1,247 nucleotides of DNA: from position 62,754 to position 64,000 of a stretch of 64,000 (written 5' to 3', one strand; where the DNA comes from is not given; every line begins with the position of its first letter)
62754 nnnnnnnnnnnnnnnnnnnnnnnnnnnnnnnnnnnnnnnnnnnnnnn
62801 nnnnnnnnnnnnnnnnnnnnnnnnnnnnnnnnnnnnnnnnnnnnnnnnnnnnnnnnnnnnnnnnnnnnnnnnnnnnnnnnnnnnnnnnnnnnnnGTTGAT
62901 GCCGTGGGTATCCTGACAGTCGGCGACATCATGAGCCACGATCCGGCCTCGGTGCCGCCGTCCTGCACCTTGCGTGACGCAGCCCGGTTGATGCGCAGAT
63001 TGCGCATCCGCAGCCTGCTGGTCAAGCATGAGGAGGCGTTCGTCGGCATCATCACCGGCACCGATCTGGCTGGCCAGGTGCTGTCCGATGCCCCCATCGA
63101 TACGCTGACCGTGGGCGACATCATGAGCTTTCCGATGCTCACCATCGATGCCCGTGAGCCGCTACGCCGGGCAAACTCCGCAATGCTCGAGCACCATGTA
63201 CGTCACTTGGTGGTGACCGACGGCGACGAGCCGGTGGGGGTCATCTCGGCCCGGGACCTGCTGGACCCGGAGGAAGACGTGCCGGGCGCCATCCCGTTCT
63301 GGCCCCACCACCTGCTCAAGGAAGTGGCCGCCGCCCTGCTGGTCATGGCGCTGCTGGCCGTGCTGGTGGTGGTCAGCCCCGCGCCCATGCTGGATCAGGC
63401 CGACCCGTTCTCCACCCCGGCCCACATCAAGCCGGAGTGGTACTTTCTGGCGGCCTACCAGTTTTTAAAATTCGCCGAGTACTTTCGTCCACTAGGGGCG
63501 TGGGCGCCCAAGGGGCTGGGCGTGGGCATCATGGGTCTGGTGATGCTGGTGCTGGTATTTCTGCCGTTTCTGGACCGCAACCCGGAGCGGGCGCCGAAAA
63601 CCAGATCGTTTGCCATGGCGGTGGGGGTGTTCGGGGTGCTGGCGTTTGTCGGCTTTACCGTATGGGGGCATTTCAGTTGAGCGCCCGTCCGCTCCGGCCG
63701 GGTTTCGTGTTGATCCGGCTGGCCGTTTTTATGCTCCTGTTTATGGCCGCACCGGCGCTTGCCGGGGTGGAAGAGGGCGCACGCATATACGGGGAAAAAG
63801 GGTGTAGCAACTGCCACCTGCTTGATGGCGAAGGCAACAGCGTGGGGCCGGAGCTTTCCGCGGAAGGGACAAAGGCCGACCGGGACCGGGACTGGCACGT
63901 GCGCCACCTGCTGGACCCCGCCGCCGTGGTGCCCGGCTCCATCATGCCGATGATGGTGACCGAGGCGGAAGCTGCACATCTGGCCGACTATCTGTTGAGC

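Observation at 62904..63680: CBS-domain pair fused in frame to the subunit-IV (PetD-like) protein of a cytochrome bc/b6f-type complex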

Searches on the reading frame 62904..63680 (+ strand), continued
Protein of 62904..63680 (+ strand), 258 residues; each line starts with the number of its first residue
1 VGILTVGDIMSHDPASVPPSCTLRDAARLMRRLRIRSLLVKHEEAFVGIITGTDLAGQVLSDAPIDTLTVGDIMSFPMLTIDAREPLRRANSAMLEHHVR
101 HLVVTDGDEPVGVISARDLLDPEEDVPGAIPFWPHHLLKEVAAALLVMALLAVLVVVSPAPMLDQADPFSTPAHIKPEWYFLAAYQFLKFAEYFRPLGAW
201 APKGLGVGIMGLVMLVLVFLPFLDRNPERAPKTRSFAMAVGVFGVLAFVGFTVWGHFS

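Call 34: list_cluster_members(proteins=[P0001, P0005, P0010, P0024, P0052])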
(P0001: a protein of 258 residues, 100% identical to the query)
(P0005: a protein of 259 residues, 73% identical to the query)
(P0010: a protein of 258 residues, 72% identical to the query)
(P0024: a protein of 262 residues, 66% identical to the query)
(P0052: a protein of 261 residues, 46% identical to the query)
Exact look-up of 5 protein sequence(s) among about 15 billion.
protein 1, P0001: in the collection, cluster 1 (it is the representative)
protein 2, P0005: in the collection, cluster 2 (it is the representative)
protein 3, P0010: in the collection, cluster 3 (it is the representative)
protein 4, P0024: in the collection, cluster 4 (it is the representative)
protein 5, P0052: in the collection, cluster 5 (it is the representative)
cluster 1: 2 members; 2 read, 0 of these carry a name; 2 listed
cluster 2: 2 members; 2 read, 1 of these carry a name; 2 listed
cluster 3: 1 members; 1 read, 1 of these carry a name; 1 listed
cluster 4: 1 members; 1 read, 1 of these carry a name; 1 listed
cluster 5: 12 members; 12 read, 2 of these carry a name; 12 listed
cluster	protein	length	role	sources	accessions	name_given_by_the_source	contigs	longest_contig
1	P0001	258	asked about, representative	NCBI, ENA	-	-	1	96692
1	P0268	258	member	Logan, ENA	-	-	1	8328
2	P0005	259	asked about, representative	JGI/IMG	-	CBS domain-containing protein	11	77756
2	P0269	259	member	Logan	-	-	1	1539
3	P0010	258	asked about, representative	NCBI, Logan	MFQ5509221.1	MAG: CBS domain-containing protein [Leptospirillia bacterium]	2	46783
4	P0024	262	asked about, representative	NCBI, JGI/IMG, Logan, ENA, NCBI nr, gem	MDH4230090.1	MAG: CBS domain-containing protein [Nitrospirota bacterium] | CBS domain-containing protein [Nitrospirota bacterium]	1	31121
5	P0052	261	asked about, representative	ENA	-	-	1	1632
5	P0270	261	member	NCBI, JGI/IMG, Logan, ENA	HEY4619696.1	MAG TPA: CBS domain-containing protein [Nitrospirota bacterium]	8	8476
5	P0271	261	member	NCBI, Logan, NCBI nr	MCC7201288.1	MAG: CBS domain-containing protein [Nitrospirae bacterium] | CBS domain-containing protein [Nitrospirota bacterium]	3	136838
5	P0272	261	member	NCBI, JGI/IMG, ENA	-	-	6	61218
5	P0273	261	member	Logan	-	-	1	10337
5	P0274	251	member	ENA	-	-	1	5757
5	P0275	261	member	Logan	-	-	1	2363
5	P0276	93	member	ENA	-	-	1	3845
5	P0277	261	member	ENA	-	-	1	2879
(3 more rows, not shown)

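Call 41: find_encoding_contigs(protein=P0002, flank=3000, max_places=2)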
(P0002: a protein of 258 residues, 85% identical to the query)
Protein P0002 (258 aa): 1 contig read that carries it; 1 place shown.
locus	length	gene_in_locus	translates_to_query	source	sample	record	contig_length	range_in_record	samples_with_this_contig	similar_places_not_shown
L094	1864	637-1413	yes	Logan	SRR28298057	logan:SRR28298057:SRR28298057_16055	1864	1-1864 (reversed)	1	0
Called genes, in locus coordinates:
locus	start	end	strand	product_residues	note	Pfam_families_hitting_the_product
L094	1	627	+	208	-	?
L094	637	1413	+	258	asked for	PF00571:CBS, PF00032:Cytochrom_B_C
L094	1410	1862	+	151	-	?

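Call 56: search_protein_families(library=pfam, proteins=[L015:3837-5270:+, L015:5420-6355:+, L015:8821-10116:+, L015:10113-10640:+, L015:10875-11726:-, L015:11826-12815:-], max_evalue=0.01)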
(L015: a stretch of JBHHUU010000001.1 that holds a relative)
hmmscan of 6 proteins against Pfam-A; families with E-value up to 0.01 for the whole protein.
L015:3837-5270:+ (477 aa): 1 family
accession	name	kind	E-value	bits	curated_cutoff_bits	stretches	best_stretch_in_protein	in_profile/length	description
PF04055.27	Radical_SAM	-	6.1e-20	72.5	29.5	1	204-355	3-144/166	Radical SAM superfamily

L015:5420-6355:+ (311 aa): 0 families

L015:8821-10116:+ (431 aa): 5 families
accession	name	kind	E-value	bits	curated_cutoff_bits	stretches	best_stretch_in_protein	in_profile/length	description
PF14522.11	Cytochrome_C7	-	1.4e-15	57.3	24.8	4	243-302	15-67/67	Cytochrome c7 and related cytochrome c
PF14537.11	Cytochrom_c3_2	-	1.5e-11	45.1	25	1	62-181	1-79/79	Cytochrome c3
PF09699.15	Paired_CXXCH_1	-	3.8e-08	33.3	20.6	0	147-183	8-39/41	Doubled CXXCH motif (Paired_CXXCH_1)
PF22678.1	Cytochrom_c_NrfB-like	-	0.00036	21.4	27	0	105-187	1-75/89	Cytochrome c-type protein NrfB-like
PF02335.20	Cytochrom_C552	-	0.00099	18.6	24.1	1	58-121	235-294/438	Cytochrome c552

L015:10113-10640:+ (175 aa): 5 families
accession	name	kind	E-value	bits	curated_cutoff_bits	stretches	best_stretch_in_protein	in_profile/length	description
PF13435.11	Cytochrome_C554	-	8.8e-27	94.3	20.8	1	32-115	1-84/84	Cytochrome c554 and c-prime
PF14522.11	Cytochrome_C7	-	2.6e-06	27.6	24.8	1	79-153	13-67/67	Cytochrome c7 and related cytochrome c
PF22113.1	Mtrc-MtrF_II-IV_dom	-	5.7e-05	23.1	30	1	25-155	23-166/176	Outer membrane cytochrome MtrC/MtrF-like, domains II/IV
PF23392.1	DUF7101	-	0.0032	17.9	27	0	100-154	26-79/96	Domain of unknown function (DUF7101)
PF14537.11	Cytochrom_c3_2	-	0.0037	18.1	25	0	110-154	29-66/79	Cytochrome c3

L015:10875-11726:- (283 aa): 1 family
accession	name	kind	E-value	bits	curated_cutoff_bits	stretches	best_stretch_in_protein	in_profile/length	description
PF01145.31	Band_7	-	2.5e-33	116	23.6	1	23-197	1-174/176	SPFH domain / Band 7 family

L015:11826-12815:- (329 aa): 1 family
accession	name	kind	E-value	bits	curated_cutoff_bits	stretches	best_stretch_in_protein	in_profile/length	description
PF01145.31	Band_7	-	2.9e-24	86.5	23.6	1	48-237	3-174/176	SPFH domain / Band 7 family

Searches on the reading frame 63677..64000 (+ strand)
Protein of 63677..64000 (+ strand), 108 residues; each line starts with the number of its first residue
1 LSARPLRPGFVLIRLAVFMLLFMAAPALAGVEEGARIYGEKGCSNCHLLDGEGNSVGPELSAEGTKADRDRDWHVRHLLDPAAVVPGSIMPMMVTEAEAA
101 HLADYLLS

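Call 3: search_protein_families(library=pfam, proteins=[window:63677-64000:+], max_evalue=0.01)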
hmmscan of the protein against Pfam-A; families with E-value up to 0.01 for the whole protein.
window:63677-64000:+ (108 aa): 3 families
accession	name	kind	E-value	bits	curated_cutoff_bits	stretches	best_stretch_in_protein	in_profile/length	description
PF02433.20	FixO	-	4.5e-10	39.8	29.6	1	56-93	102-137/219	Cytochrome C oxidase, mono-heme subunit/FixO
PF00034.26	Cytochrom_C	-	1.6e-08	36.1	21.3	1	31-108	1-88/90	Cytochrome c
PF13442.11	Cytochrome_CBB3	-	1.7e-05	25.5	27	1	31-106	3-68/68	Cytochrome C oxidase, cbb3-type, subunit III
